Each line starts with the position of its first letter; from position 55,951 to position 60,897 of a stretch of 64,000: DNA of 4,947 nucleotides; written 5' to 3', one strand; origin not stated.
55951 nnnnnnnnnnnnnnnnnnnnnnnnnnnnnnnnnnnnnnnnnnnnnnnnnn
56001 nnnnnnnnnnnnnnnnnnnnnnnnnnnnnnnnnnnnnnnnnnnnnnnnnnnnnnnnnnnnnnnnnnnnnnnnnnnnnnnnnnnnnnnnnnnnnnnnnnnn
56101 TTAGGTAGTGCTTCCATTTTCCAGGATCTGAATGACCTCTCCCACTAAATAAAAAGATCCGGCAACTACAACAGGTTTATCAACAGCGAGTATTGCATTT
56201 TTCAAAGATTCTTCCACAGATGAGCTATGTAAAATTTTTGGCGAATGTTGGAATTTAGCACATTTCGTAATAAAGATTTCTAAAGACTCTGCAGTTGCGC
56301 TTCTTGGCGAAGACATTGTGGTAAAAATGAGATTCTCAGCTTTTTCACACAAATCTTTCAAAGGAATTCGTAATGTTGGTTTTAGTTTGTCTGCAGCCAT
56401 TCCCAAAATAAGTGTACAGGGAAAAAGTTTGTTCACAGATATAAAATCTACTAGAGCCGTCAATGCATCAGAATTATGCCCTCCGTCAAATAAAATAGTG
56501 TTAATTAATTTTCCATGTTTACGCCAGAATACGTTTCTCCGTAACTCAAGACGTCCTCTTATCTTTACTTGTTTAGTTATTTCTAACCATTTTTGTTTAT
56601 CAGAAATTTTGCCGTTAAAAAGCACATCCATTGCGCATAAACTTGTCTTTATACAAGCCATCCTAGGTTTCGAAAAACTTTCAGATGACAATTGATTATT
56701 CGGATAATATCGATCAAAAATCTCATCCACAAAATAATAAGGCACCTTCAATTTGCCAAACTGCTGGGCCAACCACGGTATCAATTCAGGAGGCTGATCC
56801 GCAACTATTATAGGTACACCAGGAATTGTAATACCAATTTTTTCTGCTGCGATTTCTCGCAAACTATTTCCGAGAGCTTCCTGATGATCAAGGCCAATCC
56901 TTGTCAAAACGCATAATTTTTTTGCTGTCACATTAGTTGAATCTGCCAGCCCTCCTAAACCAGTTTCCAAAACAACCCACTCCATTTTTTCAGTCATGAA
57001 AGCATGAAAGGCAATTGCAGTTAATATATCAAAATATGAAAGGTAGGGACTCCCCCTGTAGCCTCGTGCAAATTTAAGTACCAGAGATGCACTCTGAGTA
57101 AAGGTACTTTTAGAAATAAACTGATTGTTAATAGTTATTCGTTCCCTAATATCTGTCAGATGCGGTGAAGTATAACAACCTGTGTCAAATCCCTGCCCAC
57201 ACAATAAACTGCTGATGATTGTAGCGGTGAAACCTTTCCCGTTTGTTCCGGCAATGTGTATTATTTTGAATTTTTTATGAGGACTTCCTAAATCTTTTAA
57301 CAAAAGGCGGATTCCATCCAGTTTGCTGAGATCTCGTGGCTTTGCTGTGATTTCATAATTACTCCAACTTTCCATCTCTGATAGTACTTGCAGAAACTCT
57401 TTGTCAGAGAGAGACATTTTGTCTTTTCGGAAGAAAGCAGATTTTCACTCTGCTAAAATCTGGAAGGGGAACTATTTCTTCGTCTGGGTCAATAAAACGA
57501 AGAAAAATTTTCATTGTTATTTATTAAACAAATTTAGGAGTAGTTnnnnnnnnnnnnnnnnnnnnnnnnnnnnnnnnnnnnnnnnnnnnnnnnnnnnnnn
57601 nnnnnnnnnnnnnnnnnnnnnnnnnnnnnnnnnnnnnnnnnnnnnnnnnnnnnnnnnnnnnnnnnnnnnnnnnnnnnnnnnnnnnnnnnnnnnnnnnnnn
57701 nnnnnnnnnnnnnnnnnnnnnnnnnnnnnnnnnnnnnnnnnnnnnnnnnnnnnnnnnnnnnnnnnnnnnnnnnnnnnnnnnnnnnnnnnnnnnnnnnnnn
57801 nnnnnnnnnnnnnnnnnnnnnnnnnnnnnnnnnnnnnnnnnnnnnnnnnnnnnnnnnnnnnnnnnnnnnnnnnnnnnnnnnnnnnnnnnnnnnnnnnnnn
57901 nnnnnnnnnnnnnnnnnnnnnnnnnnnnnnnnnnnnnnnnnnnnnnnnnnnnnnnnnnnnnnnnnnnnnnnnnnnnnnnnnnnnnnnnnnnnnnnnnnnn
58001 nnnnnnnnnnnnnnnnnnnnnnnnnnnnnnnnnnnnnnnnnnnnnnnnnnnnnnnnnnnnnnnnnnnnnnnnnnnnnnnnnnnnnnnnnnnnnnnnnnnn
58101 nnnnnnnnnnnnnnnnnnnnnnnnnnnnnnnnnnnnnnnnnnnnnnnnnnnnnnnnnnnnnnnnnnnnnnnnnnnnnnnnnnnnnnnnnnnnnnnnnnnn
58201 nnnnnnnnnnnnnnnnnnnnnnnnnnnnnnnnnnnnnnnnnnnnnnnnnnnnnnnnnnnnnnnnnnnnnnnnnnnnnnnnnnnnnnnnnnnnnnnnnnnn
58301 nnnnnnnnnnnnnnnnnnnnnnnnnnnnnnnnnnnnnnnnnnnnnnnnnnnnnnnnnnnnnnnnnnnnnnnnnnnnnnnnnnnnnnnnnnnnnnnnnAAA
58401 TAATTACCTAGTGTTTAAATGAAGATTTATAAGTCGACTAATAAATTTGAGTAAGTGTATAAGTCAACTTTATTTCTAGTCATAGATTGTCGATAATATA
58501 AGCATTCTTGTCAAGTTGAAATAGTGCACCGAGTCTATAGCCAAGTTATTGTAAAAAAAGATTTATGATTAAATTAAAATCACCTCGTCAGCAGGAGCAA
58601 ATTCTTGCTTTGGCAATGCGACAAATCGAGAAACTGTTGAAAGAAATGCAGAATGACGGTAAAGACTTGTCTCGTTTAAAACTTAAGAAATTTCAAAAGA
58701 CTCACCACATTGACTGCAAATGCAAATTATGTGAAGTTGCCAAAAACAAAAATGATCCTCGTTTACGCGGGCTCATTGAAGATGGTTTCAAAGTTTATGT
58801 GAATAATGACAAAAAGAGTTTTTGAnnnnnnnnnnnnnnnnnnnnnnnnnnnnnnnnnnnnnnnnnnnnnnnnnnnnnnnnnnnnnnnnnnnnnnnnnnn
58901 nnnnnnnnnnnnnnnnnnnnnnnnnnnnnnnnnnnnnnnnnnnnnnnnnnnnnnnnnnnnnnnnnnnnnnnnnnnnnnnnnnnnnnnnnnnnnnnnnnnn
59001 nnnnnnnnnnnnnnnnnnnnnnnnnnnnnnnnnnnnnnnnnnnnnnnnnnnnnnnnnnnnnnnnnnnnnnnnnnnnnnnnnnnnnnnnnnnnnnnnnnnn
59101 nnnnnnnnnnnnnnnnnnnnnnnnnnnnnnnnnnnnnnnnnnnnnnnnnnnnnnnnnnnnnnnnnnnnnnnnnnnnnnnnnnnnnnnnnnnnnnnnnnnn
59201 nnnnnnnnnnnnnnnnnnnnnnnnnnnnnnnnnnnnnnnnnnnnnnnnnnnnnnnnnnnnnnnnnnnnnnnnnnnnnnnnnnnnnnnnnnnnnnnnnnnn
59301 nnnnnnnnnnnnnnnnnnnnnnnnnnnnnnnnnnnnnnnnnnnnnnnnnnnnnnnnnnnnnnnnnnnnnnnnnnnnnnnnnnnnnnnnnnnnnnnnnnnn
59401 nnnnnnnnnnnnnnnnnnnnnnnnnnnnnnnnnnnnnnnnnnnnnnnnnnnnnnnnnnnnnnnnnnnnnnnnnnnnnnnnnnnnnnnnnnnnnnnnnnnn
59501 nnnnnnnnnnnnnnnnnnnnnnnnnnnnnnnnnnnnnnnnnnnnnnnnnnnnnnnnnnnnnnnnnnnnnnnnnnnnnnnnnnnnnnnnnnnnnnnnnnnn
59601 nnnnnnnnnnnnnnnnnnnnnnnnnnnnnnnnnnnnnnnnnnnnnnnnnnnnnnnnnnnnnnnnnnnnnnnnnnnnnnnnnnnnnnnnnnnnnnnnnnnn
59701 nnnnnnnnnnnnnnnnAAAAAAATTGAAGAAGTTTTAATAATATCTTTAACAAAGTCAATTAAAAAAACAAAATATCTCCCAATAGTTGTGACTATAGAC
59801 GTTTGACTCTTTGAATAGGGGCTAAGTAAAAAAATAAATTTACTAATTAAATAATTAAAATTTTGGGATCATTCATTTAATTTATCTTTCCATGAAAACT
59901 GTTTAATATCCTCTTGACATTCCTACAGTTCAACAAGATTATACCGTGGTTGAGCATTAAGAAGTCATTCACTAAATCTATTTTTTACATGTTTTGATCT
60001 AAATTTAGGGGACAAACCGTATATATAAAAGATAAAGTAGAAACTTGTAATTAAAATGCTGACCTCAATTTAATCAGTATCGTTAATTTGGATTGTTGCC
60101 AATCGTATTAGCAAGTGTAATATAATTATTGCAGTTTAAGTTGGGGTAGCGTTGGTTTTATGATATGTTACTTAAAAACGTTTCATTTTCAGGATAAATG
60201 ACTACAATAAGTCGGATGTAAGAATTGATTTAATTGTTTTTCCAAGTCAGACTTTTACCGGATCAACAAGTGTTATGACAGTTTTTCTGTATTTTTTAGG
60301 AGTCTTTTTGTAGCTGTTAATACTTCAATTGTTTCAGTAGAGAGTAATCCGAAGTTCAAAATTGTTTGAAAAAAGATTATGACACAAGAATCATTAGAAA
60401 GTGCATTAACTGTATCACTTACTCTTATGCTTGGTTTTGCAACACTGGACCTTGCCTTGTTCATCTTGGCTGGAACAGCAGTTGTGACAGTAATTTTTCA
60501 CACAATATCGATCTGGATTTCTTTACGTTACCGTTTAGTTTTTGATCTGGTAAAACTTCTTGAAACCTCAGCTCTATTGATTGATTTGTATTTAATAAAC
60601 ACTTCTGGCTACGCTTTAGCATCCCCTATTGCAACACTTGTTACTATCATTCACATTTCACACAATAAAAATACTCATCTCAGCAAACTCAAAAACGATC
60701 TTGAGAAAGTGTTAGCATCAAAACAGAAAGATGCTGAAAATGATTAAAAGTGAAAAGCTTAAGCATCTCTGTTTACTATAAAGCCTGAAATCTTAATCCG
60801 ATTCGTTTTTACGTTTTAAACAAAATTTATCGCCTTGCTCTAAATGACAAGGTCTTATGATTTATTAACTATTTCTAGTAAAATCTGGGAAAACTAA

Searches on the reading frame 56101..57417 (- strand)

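Call 10: search_protein_families(library=pfam, proteins=[window:56101-57417:-], max_evalue=0.001)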
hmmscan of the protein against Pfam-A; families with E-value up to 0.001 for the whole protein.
window:56101-57417:- (438 aa): 2 families
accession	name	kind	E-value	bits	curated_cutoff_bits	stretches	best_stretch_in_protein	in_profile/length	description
PF02875.26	Mur_ligase_C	-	2.5e-05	25.5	28.4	1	305-421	12-126/127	Mur ligase, glutamate ligase domain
PF08245.18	Mur_ligase_M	-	0.00053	20.4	24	0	55-219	1-138/200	Mur ligase middle domain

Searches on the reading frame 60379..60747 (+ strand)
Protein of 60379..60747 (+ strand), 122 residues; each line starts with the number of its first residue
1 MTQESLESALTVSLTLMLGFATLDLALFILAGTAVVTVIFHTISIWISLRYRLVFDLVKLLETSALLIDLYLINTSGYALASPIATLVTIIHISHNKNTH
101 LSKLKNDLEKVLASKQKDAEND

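Call 10: search_protein_families(library=pfam, proteins=[window:60379-60747:+], max_evalue=0.001)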
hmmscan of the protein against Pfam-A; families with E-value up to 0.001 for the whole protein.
window:60379-60747:+ (122 aa): 0 families

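Call 92: search_protein_families(library=ncbifam, proteins=[window:60379-60747:+], max_evalue=0.1)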
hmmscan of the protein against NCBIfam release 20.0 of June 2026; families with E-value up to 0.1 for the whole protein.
window:60379-60747:+ (122 aa): 2 families
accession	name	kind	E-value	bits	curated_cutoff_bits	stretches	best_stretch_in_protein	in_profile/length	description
NF052408.1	NOVXTKCP_fam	equivalog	0.015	15.4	60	1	25-47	13-35/46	NOVXTKCP family nitrogen cycling protein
TIGR00788.1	fbt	subfamily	0.03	13.2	216.4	1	25-74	297-340/468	folate/biopterin family MFS transporter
